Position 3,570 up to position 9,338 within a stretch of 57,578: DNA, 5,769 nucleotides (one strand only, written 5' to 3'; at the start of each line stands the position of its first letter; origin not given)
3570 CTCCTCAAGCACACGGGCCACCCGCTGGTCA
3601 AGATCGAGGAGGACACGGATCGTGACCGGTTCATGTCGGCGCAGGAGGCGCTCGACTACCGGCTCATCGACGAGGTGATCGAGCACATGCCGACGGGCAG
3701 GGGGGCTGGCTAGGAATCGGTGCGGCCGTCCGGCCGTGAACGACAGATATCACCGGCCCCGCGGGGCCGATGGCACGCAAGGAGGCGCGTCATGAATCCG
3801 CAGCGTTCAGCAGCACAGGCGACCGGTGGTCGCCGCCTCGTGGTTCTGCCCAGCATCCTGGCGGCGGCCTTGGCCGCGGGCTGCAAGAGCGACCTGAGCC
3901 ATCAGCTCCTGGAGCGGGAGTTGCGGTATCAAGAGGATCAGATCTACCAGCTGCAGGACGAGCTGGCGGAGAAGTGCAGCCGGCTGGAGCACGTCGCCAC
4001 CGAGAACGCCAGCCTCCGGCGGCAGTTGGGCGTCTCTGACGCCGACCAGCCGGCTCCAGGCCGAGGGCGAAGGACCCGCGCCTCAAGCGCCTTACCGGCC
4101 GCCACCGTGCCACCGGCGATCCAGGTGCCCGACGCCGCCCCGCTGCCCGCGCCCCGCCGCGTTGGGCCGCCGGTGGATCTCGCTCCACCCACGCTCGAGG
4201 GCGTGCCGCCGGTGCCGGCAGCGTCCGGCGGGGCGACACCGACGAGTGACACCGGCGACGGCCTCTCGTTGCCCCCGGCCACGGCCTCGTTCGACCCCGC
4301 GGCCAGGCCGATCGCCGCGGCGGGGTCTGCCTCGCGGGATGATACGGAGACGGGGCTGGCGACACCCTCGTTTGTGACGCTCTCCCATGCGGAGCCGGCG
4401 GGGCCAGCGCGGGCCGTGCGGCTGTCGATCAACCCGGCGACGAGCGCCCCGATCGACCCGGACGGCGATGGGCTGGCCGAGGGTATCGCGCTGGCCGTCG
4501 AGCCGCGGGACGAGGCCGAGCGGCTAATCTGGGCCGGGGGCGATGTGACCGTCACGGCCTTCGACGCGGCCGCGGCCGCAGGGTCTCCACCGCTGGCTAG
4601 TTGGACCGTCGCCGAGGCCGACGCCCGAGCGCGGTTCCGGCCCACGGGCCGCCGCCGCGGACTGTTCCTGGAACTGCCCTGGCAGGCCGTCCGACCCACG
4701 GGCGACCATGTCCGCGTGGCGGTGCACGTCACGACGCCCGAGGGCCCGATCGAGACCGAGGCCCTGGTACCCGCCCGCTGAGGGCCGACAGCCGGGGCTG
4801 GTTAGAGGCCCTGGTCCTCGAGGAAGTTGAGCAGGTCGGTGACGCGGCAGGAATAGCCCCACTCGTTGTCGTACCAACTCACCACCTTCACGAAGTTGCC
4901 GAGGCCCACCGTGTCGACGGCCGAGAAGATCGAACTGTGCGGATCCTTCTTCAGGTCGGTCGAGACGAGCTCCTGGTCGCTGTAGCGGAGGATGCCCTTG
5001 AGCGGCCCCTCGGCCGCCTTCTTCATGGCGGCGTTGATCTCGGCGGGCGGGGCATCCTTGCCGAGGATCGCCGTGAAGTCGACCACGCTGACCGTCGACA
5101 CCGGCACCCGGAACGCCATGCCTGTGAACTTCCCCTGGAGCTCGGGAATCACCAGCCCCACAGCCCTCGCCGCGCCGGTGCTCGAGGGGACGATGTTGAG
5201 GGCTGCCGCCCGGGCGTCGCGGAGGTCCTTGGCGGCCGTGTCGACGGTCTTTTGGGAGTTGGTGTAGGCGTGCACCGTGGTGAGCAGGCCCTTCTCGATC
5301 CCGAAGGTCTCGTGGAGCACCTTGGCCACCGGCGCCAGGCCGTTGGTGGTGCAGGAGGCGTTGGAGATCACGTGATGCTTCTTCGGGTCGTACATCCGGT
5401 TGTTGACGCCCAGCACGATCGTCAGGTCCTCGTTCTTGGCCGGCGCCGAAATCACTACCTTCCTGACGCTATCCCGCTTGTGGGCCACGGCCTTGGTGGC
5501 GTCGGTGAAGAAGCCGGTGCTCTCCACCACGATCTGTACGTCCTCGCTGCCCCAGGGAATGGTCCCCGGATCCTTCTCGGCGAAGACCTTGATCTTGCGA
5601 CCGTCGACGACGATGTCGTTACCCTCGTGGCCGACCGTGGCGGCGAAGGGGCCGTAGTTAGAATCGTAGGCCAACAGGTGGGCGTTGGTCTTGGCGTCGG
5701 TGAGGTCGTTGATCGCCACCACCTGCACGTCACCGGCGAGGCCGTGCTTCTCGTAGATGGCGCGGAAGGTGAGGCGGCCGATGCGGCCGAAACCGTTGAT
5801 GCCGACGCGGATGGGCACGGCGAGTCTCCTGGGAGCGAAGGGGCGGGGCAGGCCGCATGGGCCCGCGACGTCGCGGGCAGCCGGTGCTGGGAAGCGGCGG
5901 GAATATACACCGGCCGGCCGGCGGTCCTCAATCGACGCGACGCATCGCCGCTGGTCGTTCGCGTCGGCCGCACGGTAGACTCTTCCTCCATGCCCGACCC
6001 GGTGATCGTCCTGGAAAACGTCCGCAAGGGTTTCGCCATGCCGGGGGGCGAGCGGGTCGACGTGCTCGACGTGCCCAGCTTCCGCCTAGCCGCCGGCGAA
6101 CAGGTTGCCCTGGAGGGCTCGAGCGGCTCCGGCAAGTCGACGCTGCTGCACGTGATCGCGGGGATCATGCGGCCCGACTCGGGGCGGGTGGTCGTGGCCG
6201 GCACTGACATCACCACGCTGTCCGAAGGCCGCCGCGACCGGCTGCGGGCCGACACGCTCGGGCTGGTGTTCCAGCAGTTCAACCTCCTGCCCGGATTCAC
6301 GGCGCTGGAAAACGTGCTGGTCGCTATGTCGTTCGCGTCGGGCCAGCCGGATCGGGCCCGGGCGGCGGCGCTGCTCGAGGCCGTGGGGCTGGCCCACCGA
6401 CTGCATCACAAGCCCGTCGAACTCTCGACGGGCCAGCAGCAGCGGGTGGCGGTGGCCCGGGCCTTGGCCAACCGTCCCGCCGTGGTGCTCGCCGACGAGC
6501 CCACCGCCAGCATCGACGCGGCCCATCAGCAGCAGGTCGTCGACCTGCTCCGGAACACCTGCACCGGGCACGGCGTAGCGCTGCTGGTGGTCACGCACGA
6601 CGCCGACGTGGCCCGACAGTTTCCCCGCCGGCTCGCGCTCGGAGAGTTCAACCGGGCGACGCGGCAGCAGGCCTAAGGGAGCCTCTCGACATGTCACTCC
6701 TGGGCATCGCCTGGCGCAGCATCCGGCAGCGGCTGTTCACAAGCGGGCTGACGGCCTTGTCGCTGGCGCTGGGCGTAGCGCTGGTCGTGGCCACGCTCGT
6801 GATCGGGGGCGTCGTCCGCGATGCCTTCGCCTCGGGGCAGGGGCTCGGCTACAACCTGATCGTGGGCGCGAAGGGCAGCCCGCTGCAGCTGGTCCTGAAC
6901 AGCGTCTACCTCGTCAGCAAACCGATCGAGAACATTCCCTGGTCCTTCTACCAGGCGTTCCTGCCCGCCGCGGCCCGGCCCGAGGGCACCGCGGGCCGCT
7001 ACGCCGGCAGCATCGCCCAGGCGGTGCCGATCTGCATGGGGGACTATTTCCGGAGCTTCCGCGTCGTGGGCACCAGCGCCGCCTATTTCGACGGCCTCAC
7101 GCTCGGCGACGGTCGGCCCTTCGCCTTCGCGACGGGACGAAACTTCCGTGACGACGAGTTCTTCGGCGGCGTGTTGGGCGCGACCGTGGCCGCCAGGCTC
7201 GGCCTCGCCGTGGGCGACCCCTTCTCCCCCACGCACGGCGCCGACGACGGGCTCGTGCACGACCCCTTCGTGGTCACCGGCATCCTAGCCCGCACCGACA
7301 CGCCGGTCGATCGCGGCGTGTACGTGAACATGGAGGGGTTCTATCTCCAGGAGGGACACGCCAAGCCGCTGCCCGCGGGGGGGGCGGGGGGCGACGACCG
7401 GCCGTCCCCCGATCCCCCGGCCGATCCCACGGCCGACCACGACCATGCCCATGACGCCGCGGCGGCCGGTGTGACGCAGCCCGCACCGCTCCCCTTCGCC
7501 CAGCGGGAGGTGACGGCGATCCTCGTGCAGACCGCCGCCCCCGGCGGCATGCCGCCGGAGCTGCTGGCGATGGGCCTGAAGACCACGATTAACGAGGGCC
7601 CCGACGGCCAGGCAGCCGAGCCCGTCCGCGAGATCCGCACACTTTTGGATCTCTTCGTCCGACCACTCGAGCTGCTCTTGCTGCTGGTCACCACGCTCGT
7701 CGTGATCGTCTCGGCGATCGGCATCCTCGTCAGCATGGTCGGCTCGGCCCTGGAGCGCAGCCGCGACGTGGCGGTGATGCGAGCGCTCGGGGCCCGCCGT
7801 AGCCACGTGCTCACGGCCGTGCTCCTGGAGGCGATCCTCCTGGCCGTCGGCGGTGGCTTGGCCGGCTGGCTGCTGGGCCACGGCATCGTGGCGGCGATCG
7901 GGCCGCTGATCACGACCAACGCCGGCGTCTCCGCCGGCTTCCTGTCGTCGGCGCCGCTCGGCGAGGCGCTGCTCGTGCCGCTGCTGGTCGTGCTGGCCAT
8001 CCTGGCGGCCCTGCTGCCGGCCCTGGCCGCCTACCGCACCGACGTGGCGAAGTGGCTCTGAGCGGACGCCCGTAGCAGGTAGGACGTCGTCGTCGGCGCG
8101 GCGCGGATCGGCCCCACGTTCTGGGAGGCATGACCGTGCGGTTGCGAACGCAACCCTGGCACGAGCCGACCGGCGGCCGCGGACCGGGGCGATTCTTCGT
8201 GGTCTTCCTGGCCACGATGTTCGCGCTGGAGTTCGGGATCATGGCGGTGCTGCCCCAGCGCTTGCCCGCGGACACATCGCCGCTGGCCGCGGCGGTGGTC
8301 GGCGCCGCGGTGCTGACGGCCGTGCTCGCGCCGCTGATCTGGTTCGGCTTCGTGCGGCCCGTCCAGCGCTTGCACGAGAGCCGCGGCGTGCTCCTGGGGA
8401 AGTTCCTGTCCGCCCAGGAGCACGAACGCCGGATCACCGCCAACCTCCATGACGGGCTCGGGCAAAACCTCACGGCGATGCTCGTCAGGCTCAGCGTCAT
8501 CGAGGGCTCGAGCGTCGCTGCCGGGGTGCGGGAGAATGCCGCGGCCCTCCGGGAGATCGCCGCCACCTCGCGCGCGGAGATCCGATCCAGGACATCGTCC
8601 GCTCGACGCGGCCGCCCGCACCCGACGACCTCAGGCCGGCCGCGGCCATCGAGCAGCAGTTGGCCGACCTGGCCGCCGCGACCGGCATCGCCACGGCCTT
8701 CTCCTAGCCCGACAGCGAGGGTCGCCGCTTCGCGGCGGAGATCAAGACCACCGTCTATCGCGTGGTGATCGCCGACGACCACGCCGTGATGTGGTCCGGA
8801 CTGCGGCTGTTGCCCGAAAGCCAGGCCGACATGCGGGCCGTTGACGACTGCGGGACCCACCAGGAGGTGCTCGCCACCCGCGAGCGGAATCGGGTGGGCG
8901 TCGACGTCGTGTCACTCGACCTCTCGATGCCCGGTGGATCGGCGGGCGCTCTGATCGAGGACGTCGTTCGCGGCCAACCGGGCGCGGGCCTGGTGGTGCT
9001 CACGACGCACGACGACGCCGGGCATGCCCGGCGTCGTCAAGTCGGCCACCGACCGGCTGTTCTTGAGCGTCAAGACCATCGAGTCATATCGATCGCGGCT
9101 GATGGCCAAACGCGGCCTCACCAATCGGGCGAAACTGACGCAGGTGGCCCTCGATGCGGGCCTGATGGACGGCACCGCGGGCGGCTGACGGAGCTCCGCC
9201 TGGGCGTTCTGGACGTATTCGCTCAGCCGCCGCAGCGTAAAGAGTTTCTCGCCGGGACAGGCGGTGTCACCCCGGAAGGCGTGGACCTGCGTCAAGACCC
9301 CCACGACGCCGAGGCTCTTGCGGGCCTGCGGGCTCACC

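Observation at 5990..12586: MacB-type ABC transporter wired to a set of Cys/His-motif envelope proteins: candidate metal (or thiol-redox) handling module with uncharacterised parts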

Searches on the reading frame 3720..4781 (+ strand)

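Call 72: search_protein_families(library=pfam, max_evalue=0.01, proteins=[window:3720-4781:+])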
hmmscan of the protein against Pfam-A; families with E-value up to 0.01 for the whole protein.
window:3720-4781:+ (353 aa): 2 families
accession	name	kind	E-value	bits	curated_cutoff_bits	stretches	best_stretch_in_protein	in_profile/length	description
PF22216.1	Sas-6_C_CC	-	0.0046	17.6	27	1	69-103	20-54/57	Spindle assembly abnormal protein 6 homolog, C-terminal coiled coil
PF04102.17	SlyX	-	0.0073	17.4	30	0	64-112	8-56/67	SlyX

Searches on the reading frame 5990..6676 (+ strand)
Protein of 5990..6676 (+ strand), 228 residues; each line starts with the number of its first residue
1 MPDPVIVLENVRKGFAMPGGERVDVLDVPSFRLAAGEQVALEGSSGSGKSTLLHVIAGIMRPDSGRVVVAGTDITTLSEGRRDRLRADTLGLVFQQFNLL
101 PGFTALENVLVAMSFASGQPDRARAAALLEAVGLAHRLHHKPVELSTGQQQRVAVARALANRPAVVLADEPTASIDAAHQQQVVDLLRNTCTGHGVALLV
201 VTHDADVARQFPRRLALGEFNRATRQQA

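Call 5: search_protein_families(library=pfam, max_evalue=0.1, proteins=[window:5990-6676:+])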
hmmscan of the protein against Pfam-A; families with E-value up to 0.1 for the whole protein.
window:5990-6676:+ (228 aa): 12 families
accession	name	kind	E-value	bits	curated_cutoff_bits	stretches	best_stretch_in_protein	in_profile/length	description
PF00005.33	ABC_tran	-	2.7e-33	115.9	25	1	29-173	4-137/137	ABC transporter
PF13304.12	AAA_21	-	0.00018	22.1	27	0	144-204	237-299/304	AAA domain, putative AbiEii toxin, Type IV TA system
PF13555.12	AAA_29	-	0.00028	21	27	1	34-64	20-50/61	P-loop containing region of AAA domain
PF05729.18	NACHT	-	0.00056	20.2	26.7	1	38-57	2-21/167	NACHT domain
PF02463.25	SMC_N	-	0.0013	18.6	40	1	136-210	128-204/220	RecF/RecN/SMC N terminal domain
PF25199.1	nSTAND_NTPase5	-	0.018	15.3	34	0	39-68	44-73/145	Novel STAND NTPase 5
PF13604.12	AAA_30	-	0.022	14.9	27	1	39-74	21-56/191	AAA domain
PF13191.12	AAA_16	-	0.024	15.6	32.6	1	36-192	24-161/167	AAA ATPase domain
PF03193.22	RsgA_GTPase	-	0.045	14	30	1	36-58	106-128/174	RsgA GTPase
PF13166.12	AAA_13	-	0.051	12.7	36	0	162-214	526-580/713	AAA domain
PF13481.12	AAA_25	-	0.069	13.2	27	0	33-86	30-88/195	AAA domain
PF06414.18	Zeta_toxin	-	0.079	12.8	22.3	0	41-74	21-54/199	Zeta toxin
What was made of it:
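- Checked: ABC ATPase 5990-6676: PF00005, E=2.7e-33 (call 5).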

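Call 6: search_protein_families(library=ncbifam, max_evalue=0.1, proteins=[window:5990-6676:+])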
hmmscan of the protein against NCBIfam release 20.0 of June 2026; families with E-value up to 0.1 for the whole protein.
window:5990-6676:+ (228 aa): 195 families (the best 25 are shown)
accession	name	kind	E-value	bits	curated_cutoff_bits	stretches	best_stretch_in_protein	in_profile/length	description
TIGR02211.1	LolD_lipo_ex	equivalog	5.1e-60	202.7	307.75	1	8-218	4-215/221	lipoprotein-releasing ABC transporter ATP-binding protein LolD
NF008639.0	PRK11629.1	equivalog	8.5e-56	189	360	1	19-217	19-219/234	lipoprotein-releasing ABC transporter ATP-binding protein LolD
TIGR02982.1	heterocyst_DevA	subfamily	8.2e-52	176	295.8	1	9-207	5-204/220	ABC exporter ATP-binding subunit, DevA family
TIGR02673.1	FtsE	equivalog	2.1e-50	171.4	264.85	1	6-215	2-207/214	cell division ATP-binding protein FtsE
NF007879.0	PRK10584.1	equivalog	7.4e-50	169.8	336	1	19-218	19-220/228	putative ABC transporter ATP-binding protein YbbA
NF007826.0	PRK10535.1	equivalog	3.7e-48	164.3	966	1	5-213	4-212/648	macrolide ABC transporter ATP-binding protein/permease MacB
TIGR02315.1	ABC_phnC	equivalog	2e-46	158.4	266.1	1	7-215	3-216/243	phosphonate ABC transporter ATP-binding protein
TIGR03608.1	L_ocin_972_ABC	subfamily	7.3e-46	156.2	254.85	1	24-214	12-203/206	putative bacteriocin export ABC transporter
NF007027.0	PRK09493.1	equivalog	3e-45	154.4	379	1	8-217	4-208/240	glutamine ABC transporter ATP-binding protein GlnQ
NF038007.1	ABC_ATP_DarD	equivalog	1e-42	146.1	375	1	22-209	17-205/218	darobactin export ABC transporter ATP-binding protein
TIGR03005.1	ectoine_ehuA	equivalog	3.4e-42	144.4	345.4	1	22-216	12-218/252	ectoine/hydroxyectoine ABC transporter ATP-binding protein EhuA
TIGR03265.1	PhnT2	equivalog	6.7e-41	140.7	457.7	1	6-214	5-204/353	putative 2-aminoethylphosphonate ABC transporter ATP-binding protein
TIGR02314.1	ABC_MetN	equivalog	1.6e-40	139.2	499.7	1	6-216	2-212/343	methionine ABC transporter ATP-binding protein MetN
TIGR02857.1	CydD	equivalog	3.3e-39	135.2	435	1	15-213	329-525/529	thiol reductant ABC exporter subunit CydD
TIGR00968.1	3a0106s01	subfamily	3.5e-38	131.4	342.75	1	7-215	2-201/237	sulfate ABC transporter ATP-binding protein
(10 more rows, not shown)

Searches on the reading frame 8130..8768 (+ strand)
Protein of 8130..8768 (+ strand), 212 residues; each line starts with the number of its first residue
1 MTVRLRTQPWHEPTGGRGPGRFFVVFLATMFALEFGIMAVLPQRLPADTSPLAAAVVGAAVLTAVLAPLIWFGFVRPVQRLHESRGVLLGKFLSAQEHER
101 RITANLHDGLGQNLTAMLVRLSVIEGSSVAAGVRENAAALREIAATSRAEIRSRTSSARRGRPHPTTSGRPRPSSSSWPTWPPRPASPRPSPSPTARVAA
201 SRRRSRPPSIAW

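Call 5: search_protein_families(library=pfam, max_evalue=0.1, proteins=[window:8130-8768:+])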
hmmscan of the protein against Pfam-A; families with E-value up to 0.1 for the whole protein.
window:8130-8768:+ (212 aa): 1 family
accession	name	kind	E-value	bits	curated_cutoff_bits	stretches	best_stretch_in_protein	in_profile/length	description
PF07730.19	HisKA_3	-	1.5e-06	29.1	24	1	100-153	3-58/68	Histidine kinase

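Call 6: search_protein_families(library=ncbifam, max_evalue=0.1, proteins=[window:8130-8768:+])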
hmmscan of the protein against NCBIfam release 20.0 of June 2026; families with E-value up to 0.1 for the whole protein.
window:8130-8768:+ (212 aa): 2 families
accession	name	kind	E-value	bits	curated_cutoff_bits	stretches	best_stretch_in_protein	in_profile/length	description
NF052443.1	SensHisKinMctS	equivalog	0.0035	15.7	700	1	87-152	238-303/457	two-component system sensor histidine kinase MctS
NF008649.0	PRK11644.1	equivalog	0.027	13.2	408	1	88-137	292-343/499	signal transduction histidine-protein kinase/phosphatase UhpB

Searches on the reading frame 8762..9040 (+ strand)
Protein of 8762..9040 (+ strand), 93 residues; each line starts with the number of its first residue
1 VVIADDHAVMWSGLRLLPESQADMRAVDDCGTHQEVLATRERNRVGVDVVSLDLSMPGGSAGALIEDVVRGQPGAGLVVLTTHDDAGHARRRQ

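Call 5: search_protein_families(library=pfam, max_evalue=0.1, proteins=[window:8762-9040:+])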
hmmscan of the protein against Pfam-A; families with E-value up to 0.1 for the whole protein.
window:8762-9040:+ (93 aa): 1 family
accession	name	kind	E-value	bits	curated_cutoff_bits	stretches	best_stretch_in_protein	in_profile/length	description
PF00072.30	Response_reg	-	6.1e-08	33.3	30.2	1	2-89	2-85/111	Response regulator receiver domain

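Call 6: search_protein_families(library=ncbifam, max_evalue=0.1, proteins=[window:8762-9040:+])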
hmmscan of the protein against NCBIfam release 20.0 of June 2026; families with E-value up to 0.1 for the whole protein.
window:8762-9040:+ (93 aa): 16 families
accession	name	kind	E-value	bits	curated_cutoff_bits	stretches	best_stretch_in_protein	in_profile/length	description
NF047785.1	respo_reg_MadR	equivalog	6.3e-11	42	300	1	1-85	3-88/209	MadR family response regulator transcription factor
NF007708.0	PRK10403.1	equivalog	2.2e-07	30.6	343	1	2-86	10-92/215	nitrate/nitrite response regulator protein NarP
NF007685.0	PRK10360.1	equivalog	3.1e-06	27.1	258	1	3-85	6-83/196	response regulator transcription factor UhpA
NF007018.1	PRK09483.1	equivalog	1.2e-05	25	280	1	2-85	5-86/217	UvrY/SirA/GacA family response regulator transcription factor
NF052445.1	RespRegMctR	equivalog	2.5e-05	23.8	300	1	2-85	5-86/205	two-component system response regulator MctR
NF011896.0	PRK15369.1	equivalog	5.6e-05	22.8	242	1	2-90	7-93/211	two component system response regulator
NF007935.0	PRK10651.1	equivalog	0.00013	21.2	250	1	2-84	10-90/216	two-component system response regulator NarL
TIGR01818.1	ntrC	equivalog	0.00015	20.7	558.6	1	2-87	3-83/463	nitrogen regulation protein NR(I)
NF008098.0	PRK10840.1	equivalog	0.00067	19.2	235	1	2-84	7-90/216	response regulator transcription factor RcsB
NF008677.0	PRK11697.1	equivalog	0.004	16.5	246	1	2-84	5-84/238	two-component system response regulator BtsR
NF008176.1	PRK10923.1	equivalog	0.0052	15.4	620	1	2-87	8-88/469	nitrogen regulation protein NR(I)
NF001965.0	PRK00742.1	subfamily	0.0076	15.5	293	1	2-75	7-77/357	chemotaxis-specific protein-glutamate methyltransferase CheB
NF041830.1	RR_TF_ErdR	exception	0.015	15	390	1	2-87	5-90/213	response regulator transcription factor ErdR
NF011695.0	PRK15115.1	equivalog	0.017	13.9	763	1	11-85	21-89/445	two-component system response regulator GlrR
NF047654.1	DiguCycDgcRLepto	equivalog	0.087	11.7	500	1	44-86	44-88/295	diguanylate cyclase DgcR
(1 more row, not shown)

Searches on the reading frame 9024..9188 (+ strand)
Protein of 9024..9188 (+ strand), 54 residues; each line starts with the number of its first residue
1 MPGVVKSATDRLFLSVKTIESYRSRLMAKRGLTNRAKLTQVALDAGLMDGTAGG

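Call 5: search_protein_families(library=pfam, max_evalue=0.1, proteins=[window:9024-9188:+])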
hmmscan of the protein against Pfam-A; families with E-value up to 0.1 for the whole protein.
window:9024-9188:+ (54 aa): 1 family
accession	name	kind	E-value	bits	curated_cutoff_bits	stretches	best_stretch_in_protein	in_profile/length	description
PF00196.25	GerE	-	3.2e-06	27.1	23.5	1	10-42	25-57/57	Bacterial regulatory proteins, luxR family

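Call 6: search_protein_families(library=ncbifam, max_evalue=0.1, proteins=[window:9024-9188:+])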
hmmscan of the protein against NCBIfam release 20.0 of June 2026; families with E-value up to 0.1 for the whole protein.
window:9024-9188:+ (54 aa): 9 families
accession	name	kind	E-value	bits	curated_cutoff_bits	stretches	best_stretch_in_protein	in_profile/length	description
NF007018.1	PRK09483.1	equivalog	1.8e-06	27.8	280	1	5-50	166-211/217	UvrY/SirA/GacA family response regulator transcription factor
NF052445.1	RespRegMctR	equivalog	0.00091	18.7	300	1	7-47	164-204/205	two-component system response regulator MctR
NF006900.1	PRK09390.1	equivalog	0.0051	16.4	255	1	12-46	167-201/203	response regulator FixJ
NF007419.0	PRK09958.1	equivalog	0.0094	15.5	251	1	8-38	164-194/204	acid-sensing system DNA-binding response regulator EvgA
NF040749.1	tetrathio_RR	equivalog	0.017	14.9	290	1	6-40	152-186/191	tetrathionate respiration response regulator TtrR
NF011896.0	PRK15369.1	equivalog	0.021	14.4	242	1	8-47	170-209/211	two component system response regulator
NF007685.0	PRK10360.1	equivalog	0.022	14.6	258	1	5-44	155-194/196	response regulator transcription factor UhpA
NF052366.1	photon_PedR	equivalog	0.03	14.5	120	1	9-46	24-61/74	photosynthetic electron transport-dependent transcriptional regulator PedR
NF007403.0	PRK09935.1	equivalog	0.062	12.9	271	1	6-42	168-204/210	fimbria biosynthesis transcriptional regulator FimZ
